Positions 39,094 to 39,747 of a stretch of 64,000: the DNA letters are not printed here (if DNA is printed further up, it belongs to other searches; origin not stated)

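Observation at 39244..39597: Tandem-heptad protein encoded by 21-bp DNA repeats immediately downstream of recA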

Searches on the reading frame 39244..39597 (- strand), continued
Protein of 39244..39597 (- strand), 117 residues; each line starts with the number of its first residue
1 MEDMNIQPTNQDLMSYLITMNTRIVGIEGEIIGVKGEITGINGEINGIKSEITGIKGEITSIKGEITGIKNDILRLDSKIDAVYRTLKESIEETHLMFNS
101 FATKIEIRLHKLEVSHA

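Call 19: search_protein_families(library=phrogs, proteins=[P0001, P0003, P0006, P0008, P0011, P0014, P0007, P0019, P0010, P0002], max_evalue=0.01)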
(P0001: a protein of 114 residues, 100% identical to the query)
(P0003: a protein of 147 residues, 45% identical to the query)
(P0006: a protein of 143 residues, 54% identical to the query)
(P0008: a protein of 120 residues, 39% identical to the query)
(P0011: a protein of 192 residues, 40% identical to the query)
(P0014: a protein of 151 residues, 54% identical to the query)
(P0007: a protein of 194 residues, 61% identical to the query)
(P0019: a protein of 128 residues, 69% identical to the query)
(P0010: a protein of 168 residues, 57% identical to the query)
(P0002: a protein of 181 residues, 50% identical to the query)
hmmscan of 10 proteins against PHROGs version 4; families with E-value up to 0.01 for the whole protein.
P0001 (114 aa): 14 families
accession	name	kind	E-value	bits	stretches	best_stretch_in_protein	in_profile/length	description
phrog_5553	-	unknown function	3.9e-07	31.3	1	25-92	13-83/114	-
phrog_5820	-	unknown function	6.5e-07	30.2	1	15-52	105-142/200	-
phrog_1219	-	tail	3.7e-05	24.5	1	14-80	70-136/233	tail needle protein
phrog_4619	-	unknown function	0.00019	21.5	1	10-92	81-163/556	-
phrog_19577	-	head and packaging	0.00046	20.4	1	25-77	92-144/378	minor head protein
phrog_21066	-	unknown function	0.00063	20.7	1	17-90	83-156/228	-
phrog_1625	-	moron, auxiliary metabolic gene and host takeover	0.00065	20.7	0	7-50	65-108/110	involved in bacteriocin production or immunity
phrog_27672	-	unknown function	0.00065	20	1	34-77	308-351/394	-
phrog_6136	-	unknown function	0.00094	20.1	0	17-58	39-80/120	-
phrog_31956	-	unknown function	0.0014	18.8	1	6-84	400-478/596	-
phrog_7599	-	unknown function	0.0041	18.5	1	16-68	39-89/95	-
phrog_77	-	DNA, RNA and nucleotide metabolism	0.0054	16.3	1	32-90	721-785/967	SbcC-like subunit of palindrome specific endonuclease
phrog_5328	-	unknown function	0.0056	18.1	1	27-89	10-72/101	-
phrog_1193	-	other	0.0093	16.9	0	41-85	7-52/76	hemolysin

P0003 (147 aa): 49 families (the best 25 are shown)
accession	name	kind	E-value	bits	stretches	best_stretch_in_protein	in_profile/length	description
phrog_5553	-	unknown function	4e-16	60.3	2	48-121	15-88/114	-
phrog_19577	-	head and packaging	1.7e-10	41.6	1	12-100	86-174/378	minor head protein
phrog_1193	-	other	3.4e-07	31.2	1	48-90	7-49/76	hemolysin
phrog_31728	-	unknown function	6.2e-07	31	1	97-145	59-111/114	-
phrog_1219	-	tail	8.3e-07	29.9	1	11-80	74-143/233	tail needle protein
phrog_5820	-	unknown function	6.4e-06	26.9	1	35-77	104-146/200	-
phrog_736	-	unknown function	2.4e-05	25.4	0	33-59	66-92/112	-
phrog_8488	-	unknown function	2.4e-05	25.3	0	8-65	2-58/119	-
phrog_38044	-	unknown function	2.7e-05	22.3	1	11-99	3128-3216/3576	-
phrog_7330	-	unknown function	2.9e-05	25.3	0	53-75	41-63/82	-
phrog_27672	-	unknown function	3.3e-05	24.3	0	49-86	309-346/394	-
phrog_1775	-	head and packaging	3.3e-05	22.6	1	16-98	517-598/1609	minor head protein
phrog_4619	-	unknown function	3.5e-05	24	1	12-87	90-165/556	-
phrog_3534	-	unknown function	7.6e-05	23.7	0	9-88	28-105/117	-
phrog_77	-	DNA, RNA and nucleotide metabolism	0.00014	21.5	1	12-122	492-771/967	SbcC-like subunit of palindrome specific endonuclease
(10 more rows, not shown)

P0006 (143 aa): 32 families (the best 25 are shown)
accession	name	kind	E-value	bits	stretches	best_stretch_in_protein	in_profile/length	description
phrog_5553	-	unknown function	7.1e-10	40.1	1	48-129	16-98/114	-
phrog_19577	-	head and packaging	9e-08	32.6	1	18-103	100-185/378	minor head protein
phrog_77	-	DNA, RNA and nucleotide metabolism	7e-07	29.1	1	15-117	696-792/967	SbcC-like subunit of palindrome specific endonuclease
phrog_5820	-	unknown function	2.7e-06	28.2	2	56-84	119-147/200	-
phrog_1193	-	other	4e-06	27.7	0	14-53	9-48/76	hemolysin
phrog_1219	-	tail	7.1e-06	26.9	1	15-75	79-139/233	tail needle protein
phrog_4619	-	unknown function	2.1e-05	24.7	1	3-114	61-172/556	-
phrog_21066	-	unknown function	2.7e-05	25.1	1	4-120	57-173/228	-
phrog_27672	-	unknown function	5.9e-05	23.5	0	62-103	309-350/394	-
phrog_1296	-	lysis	0.00012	23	0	72-104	32-64/93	holin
phrog_5328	-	unknown function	0.00016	23.1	1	51-113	14-76/101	-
phrog_1009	-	unknown function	0.0002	22.4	0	52-109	40-97/103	-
phrog_13576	-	other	0.00021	22.5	0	17-70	42-94/126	methyltransferase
phrog_2990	-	unknown function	0.00026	22.2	0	74-110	61-97/133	-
phrog_15507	-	unknown function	0.0003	22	0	51-124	12-78/114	-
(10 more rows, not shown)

P0008 (120 aa): 4 families
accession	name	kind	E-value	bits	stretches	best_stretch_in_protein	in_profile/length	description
phrog_5553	-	unknown function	0.00074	20.7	1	33-95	13-74/114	-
phrog_7330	-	unknown function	0.00082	20.6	0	10-58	32-80/82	-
phrog_462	-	other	0.0084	17.3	0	46-92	49-96/101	lipoprotein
phrog_7090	-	unknown function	0.0097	17.4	0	62-107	61-102/127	-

P0011 (192 aa): 17 families
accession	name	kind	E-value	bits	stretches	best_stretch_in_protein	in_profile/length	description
phrog_5820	-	unknown function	1.8e-17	64.6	2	49-133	61-141/200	-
phrog_736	-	unknown function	1.1e-07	32.9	1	77-134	29-92/112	-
phrog_194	-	head and packaging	3.6e-05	24.7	1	105-155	44-102/335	head scaffolding protein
phrog_77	-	DNA, RNA and nucleotide metabolism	4.4e-05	23.2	1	38-153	664-787/967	SbcC-like subunit of palindrome specific endonuclease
phrog_5328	-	unknown function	0.00018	22.9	0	99-160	8-68/101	-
phrog_19577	-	head and packaging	0.00076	19.7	1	80-158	41-122/378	minor head protein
phrog_5553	-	unknown function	0.00098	20.3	0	104-153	17-66/114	-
phrog_21066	-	unknown function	0.001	19.9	0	90-153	85-144/228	-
phrog_7330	-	unknown function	0.0019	19.4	0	120-153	40-73/82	-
phrog_38539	-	unknown function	0.0022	19.3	0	88-107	45-64/70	-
phrog_7719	-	tail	0.0029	18.2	1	54-149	46-146/385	minor tail protein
phrog_1219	-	tail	0.0032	18.2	1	88-151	73-139/233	tail needle protein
phrog_73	-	head and packaging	0.0034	18.1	1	44-153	157-268/287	head scaffolding protein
phrog_1775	-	head and packaging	0.0036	15.8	1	38-153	475-592/1609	minor head protein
phrog_14706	-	unknown function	0.0049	18.4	1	64-152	3-87/97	-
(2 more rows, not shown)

P0014 (151 aa): 13 families
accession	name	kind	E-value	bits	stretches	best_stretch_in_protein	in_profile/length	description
phrog_15040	-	unknown function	1.5e-16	61.9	1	57-148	26-117/124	-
phrog_34579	-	unknown function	1.2e-11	45.7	1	53-147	12-106/109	-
phrog_5553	-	unknown function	4.1e-08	34.5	1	45-149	10-113/114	-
phrog_1535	-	tail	0.00039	19.7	1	10-136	116-232/1152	tail length tape measure protein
phrog_1219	-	tail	0.00051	20.8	1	14-89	72-148/233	tail needle protein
phrog_3534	-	unknown function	0.0008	20.4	0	31-81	60-110/117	-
phrog_31728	-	unknown function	0.0012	20.4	1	80-151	44-114/114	-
phrog_4619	-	unknown function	0.0023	17.9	1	5-109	85-193/556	-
phrog_21066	-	unknown function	0.0035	18.2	1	17-113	92-190/228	-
phrog_19577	-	head and packaging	0.0059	16.8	0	22-77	59-114/378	minor head protein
phrog_5820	-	unknown function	0.007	17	0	8-42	114-144/200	-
phrog_1775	-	head and packaging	0.0073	14.8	1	19-112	531-614/1609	minor head protein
phrog_4780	-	unknown function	0.0081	16.8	0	16-113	132-233/275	-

P0007 (194 aa): 17 families
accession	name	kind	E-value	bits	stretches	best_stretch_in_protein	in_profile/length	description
phrog_19577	-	head and packaging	1.5e-08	35.2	1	25-140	58-167/378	minor head protein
phrog_1219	-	tail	1.4e-06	29.1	1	30-178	80-227/233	tail needle protein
phrog_10785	-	unknown function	1.5e-06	28.3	1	68-142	39-114/553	-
phrog_5820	-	unknown function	4.4e-05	24.2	1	30-65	107-142/200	-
phrog_18076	-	other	0.00021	22.6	0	72-112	65-105/106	hol-like chemotaxis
phrog_5553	-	unknown function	0.00027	22.2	0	14-63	3-52/114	-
phrog_16040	-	head and packaging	0.00032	19.8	1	13-127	173-278/1254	virion structural protein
phrog_13576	-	other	0.00036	21.7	0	75-140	57-122/126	methyltransferase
phrog_29292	-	unknown function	0.00066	19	1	75-130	39-98/880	-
phrog_7330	-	unknown function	0.00068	20.9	0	73-113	41-81/82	-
phrog_27672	-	unknown function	0.00078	19.8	0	72-125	305-358/394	-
phrog_736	-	unknown function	0.0011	20.1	0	54-72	67-85/112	-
phrog_8488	-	unknown function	0.0012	19.8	0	37-92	4-58/119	-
phrog_19043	-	unknown function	0.0031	18.9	0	58-117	26-88/99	-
phrog_37588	-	unknown function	0.0035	18.6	0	68-120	22-74/79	-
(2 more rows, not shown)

P0019 (128 aa): 5 families
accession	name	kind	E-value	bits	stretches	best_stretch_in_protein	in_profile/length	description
phrog_5820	-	unknown function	8.7e-07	29.8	1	14-54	109-149/200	-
phrog_5553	-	unknown function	4.3e-05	24.7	1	1-75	1-76/114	-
phrog_5225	-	unknown function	0.0012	20.2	0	107-127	42-63/92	-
phrog_1009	-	unknown function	0.0039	18.2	0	93-127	62-96/103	-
phrog_25353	-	unknown function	0.0044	18.4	0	42-75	11-44/74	-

P0010 (168 aa): 22 families
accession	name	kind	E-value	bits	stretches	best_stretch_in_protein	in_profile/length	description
phrog_5820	-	unknown function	3.4e-10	40.9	2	51-88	110-147/200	-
phrog_5553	-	unknown function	5e-09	37.4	1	48-143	12-108/114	-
phrog_77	-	DNA, RNA and nucleotide metabolism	2e-08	34.2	1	15-131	699-802/967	SbcC-like subunit of palindrome specific endonuclease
phrog_19577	-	head and packaging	4e-07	30.5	1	17-110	53-146/378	minor head protein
phrog_7330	-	unknown function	5.1e-06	27.7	0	28-65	41-78/82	-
phrog_7599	-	unknown function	1.3e-05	26.5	2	38-109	16-85/95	-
phrog_1219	-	tail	1.5e-05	25.8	1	24-100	63-139/233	tail needle protein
phrog_38044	-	unknown function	8e-05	20.7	1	18-111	3112-3204/3576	-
phrog_16040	-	head and packaging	0.00019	20.5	1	7-108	263-364/1254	virion structural protein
phrog_6376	-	unknown function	0.00038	21.2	1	55-150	26-118/229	-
phrog_27672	-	unknown function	0.00062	20.1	0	36-77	297-341/394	-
phrog_1193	-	other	0.00069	20.6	0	58-95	7-44/76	hemolysin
phrog_4619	-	unknown function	0.00094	19.2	1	11-112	68-166/556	-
phrog_35009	-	lysis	0.0011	20.3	0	24-63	72-110/125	holin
phrog_736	-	unknown function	0.0013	19.8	0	39-55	76-92/112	-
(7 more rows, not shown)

P0002 (181 aa): 19 families
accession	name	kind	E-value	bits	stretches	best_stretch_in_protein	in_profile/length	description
phrog_5820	-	unknown function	1.4e-11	45.5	1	17-59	100-142/200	-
phrog_5553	-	unknown function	3.6e-10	41.1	2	80-179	12-112/114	-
phrog_19577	-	head and packaging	1.2e-08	35.5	2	59-151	41-136/378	minor head protein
phrog_1219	-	tail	4.1e-08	34.2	1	13-84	69-140/233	tail needle protein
phrog_21066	-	unknown function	8.4e-08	33.3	1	63-167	87-184/228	-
phrog_4619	-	unknown function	2.7e-07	30.9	1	62-167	91-194/556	-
phrog_25046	-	unknown function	1.4e-06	29.3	1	84-170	27-100/183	-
phrog_736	-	unknown function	1.6e-05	26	0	18-46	65-95/112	-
phrog_1625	-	moron, auxiliary metabolic gene and host takeover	2.8e-05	25.1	0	9-48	67-106/110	involved in bacteriocin production or immunity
phrog_1775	-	head and packaging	0.00027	19.6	1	18-140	475-595/1609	minor head protein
phrog_2990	-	unknown function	0.00094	20.4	0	14-79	28-93/133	-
phrog_13576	-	other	0.0019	19.4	0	61-129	56-124/126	methyltransferase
phrog_31956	-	unknown function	0.0019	18.3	0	19-76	406-465/596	-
phrog_16040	-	head and packaging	0.0021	17.1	1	19-178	174-340/1254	virion structural protein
phrog_38044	-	unknown function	0.0039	15.1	1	8-101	3118-3211/3576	-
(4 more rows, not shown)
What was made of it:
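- On Phage XhlA/holin-like or tail-needle proteins: PHROG hits are sub-significant coiled-coil matches (call 19).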

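Call 23: find_encoding_contigs(protein=P0006, flank=6000, max_places=3)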
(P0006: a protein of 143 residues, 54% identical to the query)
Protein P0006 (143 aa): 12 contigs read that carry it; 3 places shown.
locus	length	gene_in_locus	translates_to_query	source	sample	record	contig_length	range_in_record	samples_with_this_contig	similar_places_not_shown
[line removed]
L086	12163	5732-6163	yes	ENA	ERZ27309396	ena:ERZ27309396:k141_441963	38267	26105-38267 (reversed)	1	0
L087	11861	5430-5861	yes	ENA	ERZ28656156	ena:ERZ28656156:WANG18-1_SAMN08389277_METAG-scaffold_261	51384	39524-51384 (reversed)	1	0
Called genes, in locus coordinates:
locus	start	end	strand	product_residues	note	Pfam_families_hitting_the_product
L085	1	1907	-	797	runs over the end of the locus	-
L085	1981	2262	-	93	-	-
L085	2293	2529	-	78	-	-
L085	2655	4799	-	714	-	PF00009:GTP_EFTU, PF03144:GTP_EFTU_D2, PF22042:EF-G_D2, PF14492:EFG_III, PF16658:RF3_C (weak), PF03764:EFG_IV, PF00679:EFG_C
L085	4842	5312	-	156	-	PF00177:Ribosomal_S7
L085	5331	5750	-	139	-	PF00164:Ribosom_S12_S23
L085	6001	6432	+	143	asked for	PF05531:NPV_P10 (faint), PF25994:HH_AprE (faint), PF06009: (faint)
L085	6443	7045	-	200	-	PF02163:Peptidase_M50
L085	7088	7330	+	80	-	PF00830:Ribosomal_L28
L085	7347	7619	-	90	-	-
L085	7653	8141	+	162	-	PF00293:NUDIX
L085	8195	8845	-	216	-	-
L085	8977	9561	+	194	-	PF02777:Sod_Fe_C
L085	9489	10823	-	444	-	PF13567:DUF4131, PF03772:Competence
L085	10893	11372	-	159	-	PF00075:RNase_H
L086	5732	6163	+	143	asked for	PF05531:NPV_P10 (faint), PF25994:HH_AprE (faint), PF06009: (faint)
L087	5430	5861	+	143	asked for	PF05531:NPV_P10 (faint), PF25994:HH_AprE (faint), PF06009: (faint)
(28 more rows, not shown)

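Call 24: find_encoding_contigs(protein=P0003, flank=6000, max_places=2)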
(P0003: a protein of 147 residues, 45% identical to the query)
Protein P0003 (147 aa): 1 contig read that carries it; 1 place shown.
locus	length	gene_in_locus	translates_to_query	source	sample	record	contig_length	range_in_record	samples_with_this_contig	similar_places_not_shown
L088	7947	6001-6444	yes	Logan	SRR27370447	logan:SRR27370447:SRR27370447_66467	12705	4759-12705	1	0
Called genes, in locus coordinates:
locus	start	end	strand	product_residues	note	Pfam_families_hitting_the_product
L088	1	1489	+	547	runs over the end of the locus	PF02348:CTP_transf_3, PF00248:Aldo_ket_red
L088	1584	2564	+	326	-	PF01408:GFO_IDH_MocA, PF02894:GFO_IDH_MocA_C, PF22725:GFO_IDH_MocA_C3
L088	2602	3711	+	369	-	PF00155:Aminotran_1_2, PF01041:DegT_DnrJ_EryC1, PF01212:Beta_elim_lyase (faint)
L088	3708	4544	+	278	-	PF00106:adh_short, PF08659:KR, PF13561:adh_short_C2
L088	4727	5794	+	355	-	PF04101:Glyco_tran_28_C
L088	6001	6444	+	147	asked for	PF04513:Baculo_PEP_C (faint), PF07889:DUF1664 (faint), PF10473:CENP-F_leu_zip (weak), PF23649:FKBP15 (weak), PF24161:CCDC39, PF25994:HH_AprE (faint)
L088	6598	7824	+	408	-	PF02350:Epimerase_2, PF13439:Glyco_transf_4 (weak)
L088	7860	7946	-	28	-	?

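Call 27: find_encoding_contigs(protein=P0014, flank=6000, max_places=2)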
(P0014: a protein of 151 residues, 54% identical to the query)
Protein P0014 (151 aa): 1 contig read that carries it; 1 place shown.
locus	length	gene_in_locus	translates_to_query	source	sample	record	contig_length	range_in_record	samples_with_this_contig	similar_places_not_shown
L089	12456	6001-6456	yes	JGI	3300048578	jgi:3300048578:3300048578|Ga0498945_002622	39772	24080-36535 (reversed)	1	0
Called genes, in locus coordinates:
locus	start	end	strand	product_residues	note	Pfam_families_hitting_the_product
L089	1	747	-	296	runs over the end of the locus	PF00126:HTH_1, PF03466:LysR_substrate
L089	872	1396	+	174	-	PF00156:Pribosyltran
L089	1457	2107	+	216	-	PF00702:Hydrolase, PF08282:Hydrolase_3 (faint), PF12710:HAD, PF13419:HAD_2, PF13242:Hydrolase_like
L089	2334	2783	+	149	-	PF13420:Acetyltransf_4, PF00583:Acetyltransf_1, PF13302:Acetyltransf_3, PF13673:Acetyltransf_10, PF13508:Acetyltransf_7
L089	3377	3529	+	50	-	-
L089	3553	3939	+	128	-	-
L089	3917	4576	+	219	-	PF00561:Abhydrolase_1 (weak)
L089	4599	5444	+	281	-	-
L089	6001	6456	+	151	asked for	-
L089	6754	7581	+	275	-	PF00702:Hydrolase (faint), PF08282:Hydrolase_3, PF12710:HAD (faint), PF13419:HAD_2 (faint), PF05116:S6PP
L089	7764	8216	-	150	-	PF13404:HTH_AsnC-type, PF13412:HTH_24, PF01037:AsnC_trans_reg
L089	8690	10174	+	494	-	PF00206:Lyase_1, PF10415:FumaraseC_C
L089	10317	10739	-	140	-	PF01243:PNPOx_N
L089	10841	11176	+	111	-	PF01638:HxlR, PF13601:HTH_34 (weak)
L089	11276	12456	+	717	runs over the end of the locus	PF11104:PilM_2 (weak), PF06723:MreB_Mbl, PF14450:FtsA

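Call 28: find_encoding_contigs(protein=P0018, flank=6000, max_places=2)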
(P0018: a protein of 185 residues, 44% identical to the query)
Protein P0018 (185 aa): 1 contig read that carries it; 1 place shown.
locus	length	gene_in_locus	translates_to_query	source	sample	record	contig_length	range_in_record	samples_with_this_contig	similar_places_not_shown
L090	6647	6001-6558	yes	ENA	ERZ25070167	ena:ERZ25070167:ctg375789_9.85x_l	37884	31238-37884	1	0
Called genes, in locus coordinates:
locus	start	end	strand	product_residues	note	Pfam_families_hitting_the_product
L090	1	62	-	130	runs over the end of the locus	-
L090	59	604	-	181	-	PF13274:SocA_Panacea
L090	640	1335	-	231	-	PF02223:Thymidylate_kin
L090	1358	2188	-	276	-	PF02223:Thymidylate_kin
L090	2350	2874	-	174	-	PF01782:RimM, PF05239:PRC, PF24986:PRC_RimM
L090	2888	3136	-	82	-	PF13083:KH_KhpA-B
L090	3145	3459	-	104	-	PF00886:Ribosomal_S16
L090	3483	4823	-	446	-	PF02881:SRP54_N, PF13401:AAA_22 (weak), PF00448:SRP54, PF02978:SRP_SPB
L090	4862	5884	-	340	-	PF00044:Gp_dh_N, PF02800:Gp_dh_C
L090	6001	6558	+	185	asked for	PF04513:Baculo_PEP_C (faint)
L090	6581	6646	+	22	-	?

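Call 32: predict_structure(alignment_id=A3)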
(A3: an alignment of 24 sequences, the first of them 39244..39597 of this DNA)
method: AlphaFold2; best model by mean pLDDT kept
length: 117 residues; sequences in the alignment: 24
mean_pLDDT: 95.1   pTM: 0.56
mean pLDDT of the five models: 95.1, 94.9, 94.8, 93.8, 93.5
residues with pLDDT >= 90: 107; 70-90: 6; 50-70: 4; < 50: 0
segments of 3 or more residues with pLDDT < 50: none
pLDDT, mean of each block of 10 residues (from residue 1): 72 94 96 97 98 98 98 98 99 98 97 94
secondary structure, 60 per line:
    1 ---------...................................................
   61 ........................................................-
elements in order: H10-116
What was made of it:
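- On RecX (PF02631): 114 aa, one continuous helix (call 32).
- AF2 predicts a single helix for residues 10-116 at pLDDT 95 (call 32). AF2 predicts a helix with pLDDT 96-98 across the array (call 32).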
